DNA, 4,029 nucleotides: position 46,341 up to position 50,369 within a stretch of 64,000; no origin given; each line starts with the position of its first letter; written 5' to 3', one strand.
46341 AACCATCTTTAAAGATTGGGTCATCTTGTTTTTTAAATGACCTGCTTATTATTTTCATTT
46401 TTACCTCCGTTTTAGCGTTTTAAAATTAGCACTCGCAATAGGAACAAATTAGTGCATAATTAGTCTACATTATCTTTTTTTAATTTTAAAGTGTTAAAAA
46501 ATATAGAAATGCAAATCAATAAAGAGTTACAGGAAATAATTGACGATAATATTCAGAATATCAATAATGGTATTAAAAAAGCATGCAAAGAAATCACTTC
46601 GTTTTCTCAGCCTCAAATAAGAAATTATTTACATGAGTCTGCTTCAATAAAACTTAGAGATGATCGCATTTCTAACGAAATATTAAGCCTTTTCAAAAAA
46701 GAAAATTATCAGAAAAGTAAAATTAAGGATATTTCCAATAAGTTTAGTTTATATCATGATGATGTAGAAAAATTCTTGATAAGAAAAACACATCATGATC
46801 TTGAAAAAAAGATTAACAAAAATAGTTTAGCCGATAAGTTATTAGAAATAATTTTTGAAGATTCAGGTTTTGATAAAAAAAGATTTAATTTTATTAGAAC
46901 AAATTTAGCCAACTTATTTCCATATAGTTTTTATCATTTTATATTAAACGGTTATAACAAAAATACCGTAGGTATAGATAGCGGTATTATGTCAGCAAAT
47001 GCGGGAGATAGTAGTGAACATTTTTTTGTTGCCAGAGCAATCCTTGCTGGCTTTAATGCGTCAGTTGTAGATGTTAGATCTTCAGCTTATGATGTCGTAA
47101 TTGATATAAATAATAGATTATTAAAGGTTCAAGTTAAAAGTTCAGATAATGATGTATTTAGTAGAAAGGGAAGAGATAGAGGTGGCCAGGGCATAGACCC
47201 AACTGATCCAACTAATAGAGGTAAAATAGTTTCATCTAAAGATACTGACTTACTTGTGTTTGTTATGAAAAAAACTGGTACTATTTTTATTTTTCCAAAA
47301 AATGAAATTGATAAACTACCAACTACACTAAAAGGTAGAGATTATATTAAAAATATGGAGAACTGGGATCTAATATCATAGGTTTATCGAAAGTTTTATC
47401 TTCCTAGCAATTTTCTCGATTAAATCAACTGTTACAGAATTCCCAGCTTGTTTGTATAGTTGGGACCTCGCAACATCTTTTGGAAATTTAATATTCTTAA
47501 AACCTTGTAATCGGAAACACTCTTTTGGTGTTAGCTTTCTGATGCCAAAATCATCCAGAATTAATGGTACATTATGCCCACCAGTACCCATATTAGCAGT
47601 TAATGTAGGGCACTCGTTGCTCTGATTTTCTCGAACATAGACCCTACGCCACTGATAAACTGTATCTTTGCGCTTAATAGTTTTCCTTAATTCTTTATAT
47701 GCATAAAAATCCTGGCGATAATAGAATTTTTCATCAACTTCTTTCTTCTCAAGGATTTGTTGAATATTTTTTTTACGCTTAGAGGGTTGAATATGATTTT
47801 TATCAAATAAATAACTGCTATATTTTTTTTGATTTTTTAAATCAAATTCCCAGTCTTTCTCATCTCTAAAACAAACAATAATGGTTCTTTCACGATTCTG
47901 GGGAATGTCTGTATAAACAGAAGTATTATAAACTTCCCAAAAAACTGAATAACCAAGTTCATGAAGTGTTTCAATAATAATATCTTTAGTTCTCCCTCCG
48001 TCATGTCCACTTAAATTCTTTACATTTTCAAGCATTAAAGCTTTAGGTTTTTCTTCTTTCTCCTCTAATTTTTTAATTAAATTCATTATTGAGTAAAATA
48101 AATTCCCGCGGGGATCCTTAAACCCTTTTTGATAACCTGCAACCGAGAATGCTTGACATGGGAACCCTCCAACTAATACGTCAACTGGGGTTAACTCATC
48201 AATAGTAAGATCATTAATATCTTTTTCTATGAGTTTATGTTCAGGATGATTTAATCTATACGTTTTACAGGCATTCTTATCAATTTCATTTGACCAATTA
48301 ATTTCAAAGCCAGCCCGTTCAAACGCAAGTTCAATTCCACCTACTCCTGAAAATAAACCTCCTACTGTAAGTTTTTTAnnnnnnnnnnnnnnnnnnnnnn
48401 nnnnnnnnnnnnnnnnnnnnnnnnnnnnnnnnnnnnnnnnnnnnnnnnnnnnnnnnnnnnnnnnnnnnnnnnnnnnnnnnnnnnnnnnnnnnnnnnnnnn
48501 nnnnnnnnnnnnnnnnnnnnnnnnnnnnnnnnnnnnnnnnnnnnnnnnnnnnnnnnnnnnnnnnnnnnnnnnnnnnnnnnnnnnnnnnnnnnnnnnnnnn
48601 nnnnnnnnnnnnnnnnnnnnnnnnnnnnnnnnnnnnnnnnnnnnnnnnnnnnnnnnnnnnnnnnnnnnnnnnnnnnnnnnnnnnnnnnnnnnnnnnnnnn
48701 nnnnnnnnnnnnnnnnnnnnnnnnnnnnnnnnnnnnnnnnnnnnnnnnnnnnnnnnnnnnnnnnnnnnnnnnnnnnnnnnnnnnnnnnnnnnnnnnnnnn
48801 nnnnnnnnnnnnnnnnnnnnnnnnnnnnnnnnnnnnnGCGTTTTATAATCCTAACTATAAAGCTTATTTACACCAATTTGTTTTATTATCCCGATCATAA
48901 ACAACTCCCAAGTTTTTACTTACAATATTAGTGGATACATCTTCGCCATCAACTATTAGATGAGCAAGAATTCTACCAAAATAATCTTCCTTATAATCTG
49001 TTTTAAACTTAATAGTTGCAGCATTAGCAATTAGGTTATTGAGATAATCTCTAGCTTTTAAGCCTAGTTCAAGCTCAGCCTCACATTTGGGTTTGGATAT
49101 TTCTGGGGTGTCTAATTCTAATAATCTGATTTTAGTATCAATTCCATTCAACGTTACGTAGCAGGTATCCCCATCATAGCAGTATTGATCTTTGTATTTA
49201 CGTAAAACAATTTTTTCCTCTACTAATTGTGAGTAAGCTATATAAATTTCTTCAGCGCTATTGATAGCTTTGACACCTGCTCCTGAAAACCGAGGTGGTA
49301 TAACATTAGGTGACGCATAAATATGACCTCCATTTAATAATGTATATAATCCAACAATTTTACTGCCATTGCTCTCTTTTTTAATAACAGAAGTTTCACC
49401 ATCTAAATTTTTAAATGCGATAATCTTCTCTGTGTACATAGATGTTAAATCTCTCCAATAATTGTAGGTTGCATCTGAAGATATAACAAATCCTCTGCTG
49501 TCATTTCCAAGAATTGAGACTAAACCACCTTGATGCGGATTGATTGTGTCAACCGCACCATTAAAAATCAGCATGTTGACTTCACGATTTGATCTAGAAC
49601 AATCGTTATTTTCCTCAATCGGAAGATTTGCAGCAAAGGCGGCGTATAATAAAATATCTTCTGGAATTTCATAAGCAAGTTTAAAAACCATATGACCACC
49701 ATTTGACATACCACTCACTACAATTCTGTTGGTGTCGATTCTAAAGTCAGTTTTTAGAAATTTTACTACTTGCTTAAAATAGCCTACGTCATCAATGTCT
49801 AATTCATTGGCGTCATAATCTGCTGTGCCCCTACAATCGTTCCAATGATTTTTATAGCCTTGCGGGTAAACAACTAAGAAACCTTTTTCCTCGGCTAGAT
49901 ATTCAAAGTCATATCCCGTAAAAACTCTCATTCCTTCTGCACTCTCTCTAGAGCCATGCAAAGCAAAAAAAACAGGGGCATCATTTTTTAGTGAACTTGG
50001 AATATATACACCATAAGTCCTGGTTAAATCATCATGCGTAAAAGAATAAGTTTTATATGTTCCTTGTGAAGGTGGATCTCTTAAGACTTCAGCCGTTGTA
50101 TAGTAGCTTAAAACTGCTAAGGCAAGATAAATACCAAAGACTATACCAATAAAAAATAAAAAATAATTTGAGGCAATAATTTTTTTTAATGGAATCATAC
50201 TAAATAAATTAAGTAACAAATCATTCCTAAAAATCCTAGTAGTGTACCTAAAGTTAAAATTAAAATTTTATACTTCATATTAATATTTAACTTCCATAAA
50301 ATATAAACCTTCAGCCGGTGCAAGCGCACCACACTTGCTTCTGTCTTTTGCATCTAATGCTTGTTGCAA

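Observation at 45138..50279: Accessory island between ptrB and truA: R-M core plus reader-like protein, hydrolase-nuclease fusion and coupled micro-ORFs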

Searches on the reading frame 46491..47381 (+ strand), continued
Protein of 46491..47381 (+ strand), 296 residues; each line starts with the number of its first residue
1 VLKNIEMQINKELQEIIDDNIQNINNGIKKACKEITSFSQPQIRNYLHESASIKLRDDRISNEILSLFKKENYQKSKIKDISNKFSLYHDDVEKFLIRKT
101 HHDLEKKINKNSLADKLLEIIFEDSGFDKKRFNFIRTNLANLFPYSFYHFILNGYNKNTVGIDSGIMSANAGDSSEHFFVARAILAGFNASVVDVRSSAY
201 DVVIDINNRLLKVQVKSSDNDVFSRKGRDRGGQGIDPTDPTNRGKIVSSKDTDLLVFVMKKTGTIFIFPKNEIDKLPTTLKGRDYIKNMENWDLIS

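Call 84: fold_search(model_id=the predicted structure, library=pdb)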
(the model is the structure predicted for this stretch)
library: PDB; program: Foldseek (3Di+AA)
matches with E <= 10: 184; with E <= 0.001: 4
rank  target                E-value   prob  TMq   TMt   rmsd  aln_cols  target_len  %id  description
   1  2ost_A                1.7e-06  1.00  0.36  0.67   3.4       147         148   22  The structure of a bacterial homing endonuclease : I-Ssp6803I (released 2007-03-20)
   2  2ost_B                6.7e-06  1.00  0.34  0.63   3.8       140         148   22  The structure of a bacterial homing endonuclease : I-Ssp6803I (released 2007-03-20)
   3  2ost_C                7.8e-06  1.00  0.30  0.62   5.0       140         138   23  The structure of a bacterial homing endonuclease : I-Ssp6803I (released 2007-03-20)
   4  2ost_D                4.1e-05  1.00  0.31  0.64   5.0       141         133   22  The structure of a bacterial homing endonuclease : I-Ssp6803I (released 2007-03-20)
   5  4tkd_C                9.9e-03  0.99  0.23  0.45   6.6       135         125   12  Sulfolobus solfataricus HJC mutants (released 2015-08-12)
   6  1gef_E                1.2e-02  1.00  0.24  0.56   3.4       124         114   13  Crystal structure of the archaeal holliday junction resolvase HJC (released 2001-03-21)
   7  1ob9                  1.2e-02  1.00  0.27  0.57   3.9       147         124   14  Holliday Junction Resolving Enzyme (released 2004-10-15)
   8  1ob8_B                1.2e-02  1.00  0.27  0.57   3.8       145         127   12  Holliday Junction Resolving Enzyme (released 2004-10-15)
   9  1gef_B                1.5e-02  1.00  0.21  0.50   7.5       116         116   13  Crystal structure of the archaeal holliday junction resolvase HJC (released 2001-03-21)
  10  1ob8_A                1.5e-02  1.00  0.27  0.59   3.7       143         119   12  Holliday Junction Resolving Enzyme (released 2004-10-15)
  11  4tkd_D                2.5e-02  0.98  0.23  0.49   6.8       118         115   18  Sulfolobus solfataricus HJC mutants (released 2015-08-12)
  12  4tkd_A                2.7e-02  0.98  0.23  0.47   6.7       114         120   15  Sulfolobus solfataricus HJC mutants (released 2015-08-12)
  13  2wcw_D                2.8e-02  1.00  0.30  0.63   4.0       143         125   12  1.6A resolution structure of Archaeoglobus fulgidus Hjc, a Holliday junction resolvase from an archaeal hyperthermophi (released 2009-03-24)
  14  2wcw_B                2.8e-02  1.00  0.28  0.60   3.8       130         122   12  1.6A resolution structure of Archaeoglobus fulgidus Hjc, a Holliday junction resolvase from an archaeal hyperthermophi (released 2009-03-24)
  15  2eo0_A                3.0e-02  1.00  0.26  0.52   4.5       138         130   13  Crystal Structure of Holliday Junction Resolvase ST1444 (released 2007-10-02)
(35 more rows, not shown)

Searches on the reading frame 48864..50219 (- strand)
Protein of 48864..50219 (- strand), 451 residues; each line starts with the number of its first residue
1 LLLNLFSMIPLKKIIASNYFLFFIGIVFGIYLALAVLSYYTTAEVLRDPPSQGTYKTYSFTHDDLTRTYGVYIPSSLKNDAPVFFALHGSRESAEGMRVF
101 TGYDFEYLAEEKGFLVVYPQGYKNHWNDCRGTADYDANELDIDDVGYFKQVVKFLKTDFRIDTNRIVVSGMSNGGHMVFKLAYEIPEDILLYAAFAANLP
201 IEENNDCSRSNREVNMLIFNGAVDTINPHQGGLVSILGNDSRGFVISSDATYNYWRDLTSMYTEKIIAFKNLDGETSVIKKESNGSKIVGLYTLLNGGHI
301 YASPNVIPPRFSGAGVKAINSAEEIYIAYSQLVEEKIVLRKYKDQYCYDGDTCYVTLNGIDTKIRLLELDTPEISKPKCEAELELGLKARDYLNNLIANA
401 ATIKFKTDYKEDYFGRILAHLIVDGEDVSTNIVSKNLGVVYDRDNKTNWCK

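Call 3: search_protein_families(library=pfam, proteins=[window:48864-50219:-], max_evalue=0.1)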
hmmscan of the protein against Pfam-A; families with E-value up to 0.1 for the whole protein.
window:48864-50219:- (451 aa): 10 families
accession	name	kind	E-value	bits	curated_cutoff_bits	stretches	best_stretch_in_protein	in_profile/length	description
PF00565.23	SNase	-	2.4e-08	34.8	21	1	363-446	1-82/107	Staphylococcal nuclease homologue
PF10503.15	Esterase_PHB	-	2.1e-06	27.5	23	1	69-186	3-119/219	Esterase PHB depolymerase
PF20434.5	BD-FAE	-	0.00013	22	26.8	1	71-184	3-109/215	BD-FAE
PF07224.18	Chlorophyllase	-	0.00045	19.5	26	1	105-211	62-163/301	Chlorophyllase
PF00326.27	Peptidase_S9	-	0.00078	19.4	22.6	1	148-183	48-83/213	Prolyl oligopeptidase family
PF00756.26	Esterase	-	0.00092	19.5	22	1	68-194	9-145/251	Putative esterase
PF07859.19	Abhydrolase_3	-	0.0079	16.4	25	1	156-198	64-106/210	alpha/beta hydrolase fold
PF02230.22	Abhydrolase_2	-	0.02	15.2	23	1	146-228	88-171/217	Phospholipase/Carboxylesterase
PF08840.17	BAAT_C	-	0.052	14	20.9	1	144-186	2-44/210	BAAT / Acyl-CoA thioester hydrolase C terminal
PF01738.24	DLH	-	0.069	13.2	21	0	111-205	39-137/217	Dienelactone hydrolase family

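Call 4: search_protein_families(library=padloc, proteins=[window:48864-50219:-], max_evalue=0.1)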
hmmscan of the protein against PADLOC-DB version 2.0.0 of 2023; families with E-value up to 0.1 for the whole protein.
window:48864-50219:- (451 aa): 1 family
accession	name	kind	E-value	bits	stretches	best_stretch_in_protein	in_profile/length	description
PDLC01096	C3a212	-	6.7e-10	36.6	1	348-441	54-149/279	SNc+LTD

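Call 5: search_protein_families(library=ncbifam, proteins=[window:48864-50219:-], max_evalue=0.1)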
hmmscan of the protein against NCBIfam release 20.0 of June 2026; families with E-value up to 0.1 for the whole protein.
window:48864-50219:- (451 aa): 8 families
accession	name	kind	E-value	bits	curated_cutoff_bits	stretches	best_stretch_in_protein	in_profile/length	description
NF050058.1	e_dPHAscl_type1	hypoth_equivalog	2.3e-27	96.2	150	1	61-299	2-249/276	extracellular catalytic domain type 1 short-chain-length polyhydroxyalkanoate depolymerase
TIGR01840.1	esterase_phb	subfamily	1.4e-16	60.6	107.85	1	71-200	3-128/213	PHB depolymerase family esterase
NF047969.1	CaNuclEcnA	equivalog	3.8e-10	40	180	1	348-442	13-124/151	calcium-activated nuclease EcnA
NF047694.1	TnucaseNucIStaph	equivalog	6.4e-08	32.3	250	1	346-434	51-140/175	thermonuclease NucI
NF050059.1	e_dPHAscl_type2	hypoth_equivalog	1.3e-06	28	280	1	63-126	201-268/305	extracellular catalytic domain type 2 short-chain-length polyhydroxyalkanoate depolymerase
TIGR02821.1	fghA_ester_D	equivalog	0.002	17.7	281.7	0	152-212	126-183/275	S-formylglutathione hydrolase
NF047577.1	quino_deg_MhqD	equivalog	0.02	14.6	325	1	127-228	57-155/195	methylhydroquinone degradation carboxylesterase MhqD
NF052620.1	AryltfaseLP1002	equivalog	0.024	14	300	1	150-179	92-121/265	lp_1002 family arylesterase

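Call 64: search_protein_families(library=phrogs, proteins=[window:48864-50198:-], max_evalue=0.01)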
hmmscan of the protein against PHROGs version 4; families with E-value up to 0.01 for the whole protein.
window:48864-50198:- (444 aa): 3 families
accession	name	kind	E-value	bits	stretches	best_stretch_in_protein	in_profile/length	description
phrog_452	-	DNA, RNA and nucleotide metabolism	9.6e-15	55.9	1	314-440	50-183/201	endonuclease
phrog_8809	-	unknown function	4.3e-12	44.9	1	340-439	1106-1209/2317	-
phrog_20876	-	DNA, RNA and nucleotide metabolism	8.6e-05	22.6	1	341-424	174-250/395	nuclease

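Call 76: find_homologous_proteins(query=window:48864-50198:-, max_evalue=1e-10)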
Query window:48864-50198:- (444 aa): 91 proteins with E <= 1e-10 among 8000 candidates.
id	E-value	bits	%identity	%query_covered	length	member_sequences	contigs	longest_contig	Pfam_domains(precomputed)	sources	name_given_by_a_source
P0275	1.3e-270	916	89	100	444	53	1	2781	PF00565.24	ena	-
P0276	1.8e-217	741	73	100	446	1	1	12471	PF00565.24,PF20434.6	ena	-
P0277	3.2e-217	740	73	100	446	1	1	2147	PF00565.24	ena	-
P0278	3.7e-217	740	73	100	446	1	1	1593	PF00565.24,PF20434.6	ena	-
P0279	1.9e-216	737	73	100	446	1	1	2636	PF00565.24,PF20434.6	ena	-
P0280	7.2e-216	735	73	100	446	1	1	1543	PF00565.24,PF20434.6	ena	-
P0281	1.2e-215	734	73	100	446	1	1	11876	PF00565.24,PF20434.6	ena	-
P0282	1.7e-215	734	73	100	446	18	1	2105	PF00565.24,PF20434.6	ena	-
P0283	2.3e-215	734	73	100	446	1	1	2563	PF00565.24,PF20434.6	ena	-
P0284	2.6e-215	733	73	100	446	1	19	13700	PF00565.24,PF20434.6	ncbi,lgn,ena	ncbi:MAG: thermonuclease family protein [Candidatus Pelagibacterales bacterium]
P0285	3.6e-215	733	72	100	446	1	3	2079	PF00565.24,PF20434.6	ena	-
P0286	4.0e-215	733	73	100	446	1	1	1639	PF00565.24,PF20434.6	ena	-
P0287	5.6e-215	732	73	100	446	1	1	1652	PF00565.24,PF20434.6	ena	-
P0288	7.4e-215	732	72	100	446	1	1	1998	PF00565.24,PF20434.6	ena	-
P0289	8.4e-215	732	72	100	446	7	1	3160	PF00565.24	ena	-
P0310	8.5e-212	722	72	100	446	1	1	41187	PF00565.24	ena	-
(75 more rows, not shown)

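Call 77: find_encoding_contigs(protein=P0310, flank=7000, max_places=3)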
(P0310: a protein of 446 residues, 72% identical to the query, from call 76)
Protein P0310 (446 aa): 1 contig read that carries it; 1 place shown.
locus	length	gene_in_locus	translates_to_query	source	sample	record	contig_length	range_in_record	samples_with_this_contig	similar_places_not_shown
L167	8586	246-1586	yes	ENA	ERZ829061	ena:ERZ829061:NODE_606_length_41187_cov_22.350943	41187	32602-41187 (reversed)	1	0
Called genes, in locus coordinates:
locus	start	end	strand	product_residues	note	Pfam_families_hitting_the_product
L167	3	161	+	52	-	?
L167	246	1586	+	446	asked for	PF00565:SNase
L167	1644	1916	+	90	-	-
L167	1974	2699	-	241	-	-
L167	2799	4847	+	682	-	PF02897:Peptidase_S9_N, PF00326:Peptidase_S9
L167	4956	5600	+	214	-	-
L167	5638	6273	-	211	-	PF03006:HlyIII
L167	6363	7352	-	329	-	PF01297:ZnuA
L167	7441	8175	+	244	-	PF00005:ABC_tran, PF13304:AAA_21 (faint)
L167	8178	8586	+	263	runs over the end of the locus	PF00950:ABC-3, PF01032:FecCD (weak)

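Call 78: find_encoding_contigs(protein=P0284, flank=7000, max_places=4)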
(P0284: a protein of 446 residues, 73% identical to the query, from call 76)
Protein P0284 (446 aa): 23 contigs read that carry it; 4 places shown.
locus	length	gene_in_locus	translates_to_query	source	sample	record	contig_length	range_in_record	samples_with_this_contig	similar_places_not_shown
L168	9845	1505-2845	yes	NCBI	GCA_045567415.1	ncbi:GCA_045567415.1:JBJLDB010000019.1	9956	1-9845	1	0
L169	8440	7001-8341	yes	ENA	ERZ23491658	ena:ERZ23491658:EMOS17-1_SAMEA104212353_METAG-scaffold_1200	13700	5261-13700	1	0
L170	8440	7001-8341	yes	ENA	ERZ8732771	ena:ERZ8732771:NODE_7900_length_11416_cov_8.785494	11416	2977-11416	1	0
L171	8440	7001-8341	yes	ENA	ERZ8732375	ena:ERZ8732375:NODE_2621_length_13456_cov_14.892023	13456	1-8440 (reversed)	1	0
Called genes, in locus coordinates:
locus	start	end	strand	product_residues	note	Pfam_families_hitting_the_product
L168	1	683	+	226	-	PF00551:Formyl_trans_N, PF02911:Formyl_trans_C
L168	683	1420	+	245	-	PF01416:PseudoU_synth_1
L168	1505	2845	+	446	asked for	PF20434:BD-FAE (faint), PF00565:SNase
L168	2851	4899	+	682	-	PF02897:Peptidase_S9_N, PF00326:Peptidase_S9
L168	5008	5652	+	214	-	-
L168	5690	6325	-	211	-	PF03006:HlyIII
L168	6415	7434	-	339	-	PF01297:ZnuA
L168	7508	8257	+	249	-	PF00005:ABC_tran, PF13304:AAA_21 (faint)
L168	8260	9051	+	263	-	PF00950:ABC-3, PF01032:FecCD (weak)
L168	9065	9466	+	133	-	PF01475:FUR (weak)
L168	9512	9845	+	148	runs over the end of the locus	PF10986:ZrgA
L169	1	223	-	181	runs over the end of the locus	PF00034:Cytochrom_C (faint)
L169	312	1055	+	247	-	PF02348:CTP_transf_3, PF12804:NTP_transf_3, PF00483:NTP_transferase (weak)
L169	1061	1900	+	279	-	PF00800:PDT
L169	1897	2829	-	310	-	PF09296:NUDIX-like, PF00293:NUDIX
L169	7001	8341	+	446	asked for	PF20434:BD-FAE (faint), PF00565:SNase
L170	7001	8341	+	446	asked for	PF20434:BD-FAE (faint), PF00565:SNase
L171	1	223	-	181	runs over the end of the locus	PF00034:Cytochrom_C (faint)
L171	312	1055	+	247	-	PF02348:CTP_transf_3, PF12804:NTP_transf_3, PF00483:NTP_transferase (weak)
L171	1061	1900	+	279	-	PF00800:PDT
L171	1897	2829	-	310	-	PF09296:NUDIX-like, PF00293:NUDIX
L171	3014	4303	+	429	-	PF05496:RuvB_N (weak), PF13177:DNA_pol3_delta2, PF13173:AAA_14 (faint), PF13401:AAA_22 (weak), PF00004:AAA, PF22608:DNAX_ATPase_lid, PF12169:DNA_pol3_gamma3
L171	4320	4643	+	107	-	PF02575:YbaB_DNA_bd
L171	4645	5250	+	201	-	PF21176:RecR_HhH, PF01751:Toprim, PF13662:Toprim_4, PF21175:RecR_C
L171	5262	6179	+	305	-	PF00551:Formyl_trans_N, PF02911:Formyl_trans_C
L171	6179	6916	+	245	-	PF01416:PseudoU_synth_1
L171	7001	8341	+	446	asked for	PF20434:BD-FAE (faint), PF00565:SNase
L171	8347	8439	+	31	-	?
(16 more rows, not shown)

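Call 86: find_encoding_contigs(protein=P0275, flank=5000, max_places=5)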
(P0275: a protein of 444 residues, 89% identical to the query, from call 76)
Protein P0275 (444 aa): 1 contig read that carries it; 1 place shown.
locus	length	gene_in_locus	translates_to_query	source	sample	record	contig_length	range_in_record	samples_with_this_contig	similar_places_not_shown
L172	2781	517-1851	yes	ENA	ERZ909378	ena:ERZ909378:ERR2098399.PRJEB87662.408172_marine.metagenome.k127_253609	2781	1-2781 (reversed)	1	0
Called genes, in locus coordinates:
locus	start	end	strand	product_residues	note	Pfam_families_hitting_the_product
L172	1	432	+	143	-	?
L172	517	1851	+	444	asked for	PF00565:SNase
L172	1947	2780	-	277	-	?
